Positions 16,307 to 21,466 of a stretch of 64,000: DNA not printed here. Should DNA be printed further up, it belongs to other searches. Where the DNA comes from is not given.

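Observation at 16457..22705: J-domain protein, GNAT and giant STAND NTPase-TPR on one strand (possible operon)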

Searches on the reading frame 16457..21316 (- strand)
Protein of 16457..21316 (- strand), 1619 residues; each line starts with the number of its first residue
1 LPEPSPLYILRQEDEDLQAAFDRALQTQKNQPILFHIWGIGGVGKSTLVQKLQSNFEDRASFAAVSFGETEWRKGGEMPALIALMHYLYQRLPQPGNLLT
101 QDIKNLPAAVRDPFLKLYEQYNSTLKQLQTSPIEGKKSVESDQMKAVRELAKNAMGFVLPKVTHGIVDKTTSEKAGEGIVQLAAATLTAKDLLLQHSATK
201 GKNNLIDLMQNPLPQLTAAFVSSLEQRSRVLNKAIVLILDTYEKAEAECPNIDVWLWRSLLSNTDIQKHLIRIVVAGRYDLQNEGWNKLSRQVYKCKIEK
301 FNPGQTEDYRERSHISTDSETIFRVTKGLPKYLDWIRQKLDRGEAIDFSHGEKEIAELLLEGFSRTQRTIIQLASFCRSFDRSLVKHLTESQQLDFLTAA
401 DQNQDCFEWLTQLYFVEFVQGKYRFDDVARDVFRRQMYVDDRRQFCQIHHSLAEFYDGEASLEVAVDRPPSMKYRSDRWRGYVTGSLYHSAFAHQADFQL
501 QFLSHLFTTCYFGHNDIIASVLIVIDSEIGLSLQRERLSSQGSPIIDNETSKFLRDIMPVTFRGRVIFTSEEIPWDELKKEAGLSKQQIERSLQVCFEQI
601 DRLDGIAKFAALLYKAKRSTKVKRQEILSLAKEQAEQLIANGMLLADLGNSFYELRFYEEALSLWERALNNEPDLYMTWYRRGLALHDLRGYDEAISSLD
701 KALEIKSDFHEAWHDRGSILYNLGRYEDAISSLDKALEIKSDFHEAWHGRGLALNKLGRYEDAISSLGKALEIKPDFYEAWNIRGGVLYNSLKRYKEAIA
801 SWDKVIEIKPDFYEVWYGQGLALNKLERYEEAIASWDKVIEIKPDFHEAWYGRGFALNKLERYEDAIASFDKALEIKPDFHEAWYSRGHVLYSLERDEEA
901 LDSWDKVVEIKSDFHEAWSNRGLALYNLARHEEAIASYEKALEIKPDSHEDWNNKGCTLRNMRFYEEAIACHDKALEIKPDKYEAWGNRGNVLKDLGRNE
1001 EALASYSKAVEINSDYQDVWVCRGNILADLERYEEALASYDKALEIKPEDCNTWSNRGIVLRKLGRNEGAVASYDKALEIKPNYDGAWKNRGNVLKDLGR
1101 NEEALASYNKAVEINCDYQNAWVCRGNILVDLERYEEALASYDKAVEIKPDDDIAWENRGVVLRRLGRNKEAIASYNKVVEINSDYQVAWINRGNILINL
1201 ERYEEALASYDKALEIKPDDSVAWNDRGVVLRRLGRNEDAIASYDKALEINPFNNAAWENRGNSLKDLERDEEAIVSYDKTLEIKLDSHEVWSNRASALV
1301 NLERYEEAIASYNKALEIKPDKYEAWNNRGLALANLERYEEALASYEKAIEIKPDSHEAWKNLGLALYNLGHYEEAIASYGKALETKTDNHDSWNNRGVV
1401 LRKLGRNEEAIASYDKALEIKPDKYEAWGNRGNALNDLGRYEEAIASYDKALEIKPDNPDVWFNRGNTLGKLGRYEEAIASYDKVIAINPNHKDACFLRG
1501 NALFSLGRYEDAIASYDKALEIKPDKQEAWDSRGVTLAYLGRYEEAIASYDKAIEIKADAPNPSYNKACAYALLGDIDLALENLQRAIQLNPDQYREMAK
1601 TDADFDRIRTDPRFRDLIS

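Call 6: search_protein_families(library=pfam, proteins=[window:16457-21316:-], max_evalue=0.01)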
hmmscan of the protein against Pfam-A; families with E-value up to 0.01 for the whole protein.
window:16457-21316:- (1619 aa): 41 families (the best 25 are shown)
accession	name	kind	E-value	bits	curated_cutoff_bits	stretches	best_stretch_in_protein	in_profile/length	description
PF00515.34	TPR_1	-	2.8e-249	796.5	27.8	27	1426-1458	2-34/34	Tetratricopeptide repeat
PF13414.12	TPR_11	-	1.5e-204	661.9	26.8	26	1432-1473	1-42/42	TPR repeat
PF07719.23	TPR_2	-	7.5e-199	628.2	27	22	1459-1492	1-34/34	Tetratricopeptide repeat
PF13181.12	TPR_8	-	2.4e-186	588.8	25.7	23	1425-1458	1-34/34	Tetratricopeptide repeat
PF13431.12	TPR_17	-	9.5e-142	450.1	24.4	15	1448-1480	2-34/34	Tetratricopeptide repeat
PF13432.12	TPR_16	-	4.2e-127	414.3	32.7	18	1464-1525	2-63/65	Tetratricopeptide repeat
PF13424.12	TPR_12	-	8.1e-111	362.8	30.1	15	1393-1455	5-75/77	Tetratricopeptide repeat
PF13428.12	TPR_14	-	1.6e-86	276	23.5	9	1426-1466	2-42/44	Tetratricopeptide repeat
PF13371.12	TPR_9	-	4.2e-86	283.4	35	14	1300-1359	6-65/73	Tetratricopeptide repeat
PF14559.12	TPR_19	-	2.1e-79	262.2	25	9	1473-1530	5-62/68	Tetratricopeptide repeat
PF01239.28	PPTA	-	9.7e-75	242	29.5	0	1203-1234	1-32/32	Protein prenyltransferase alpha subunit repeat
PF13176.12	TPR_7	-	2.3e-65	211.6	27.9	0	1428-1460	2-34/36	Tetratricopeptide repeat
PF13374.12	TPR_10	-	5.5e-56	185.5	27.5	0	1362-1386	7-31/42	Tetratricopeptide repeat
PF23914.1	TPR_CcmH_CycH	-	1.3e-48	165.3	42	4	1418-1526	43-154/158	Cytochrome c-type biogenesis protein H TPR domain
PF13174.12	TPR_6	-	3.6e-42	140.6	26.3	0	1460-1492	1-33/33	Tetratricopeptide repeat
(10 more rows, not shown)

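Call 7: search_protein_families(library=padloc, proteins=[window:16457-21316:-], max_evalue=0.01)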
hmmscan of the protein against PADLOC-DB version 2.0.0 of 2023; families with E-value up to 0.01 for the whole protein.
window:16457-21316:- (1619 aa): 6 families
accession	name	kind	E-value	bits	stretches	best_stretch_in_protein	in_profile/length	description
PDLC01171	TPR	-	2e-34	117.5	6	1430-1607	146-333/504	TPR repeats containing protein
PDLC01092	C3a198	-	3.1e-27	93.7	1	1505-1608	247-353/523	TPR protein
PDLC01172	TPR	-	9.8e-23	78.7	0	1330-1369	91-130/448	TPR repeats containing protein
PDLC01169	TPR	-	8.3e-14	49.6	1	1467-1590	81-210/252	TPR repeats containing protein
PDLC01101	PrimPol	-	7.1e-08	29.6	0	1165-1225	45-105/490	adaptation polymerase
PDLC01038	Csx15/20/peptidase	-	0.00031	19.1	0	794-846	16-69/118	peptidase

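Call 86: list_cluster_members(proteins=[window:16460-21316:-])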
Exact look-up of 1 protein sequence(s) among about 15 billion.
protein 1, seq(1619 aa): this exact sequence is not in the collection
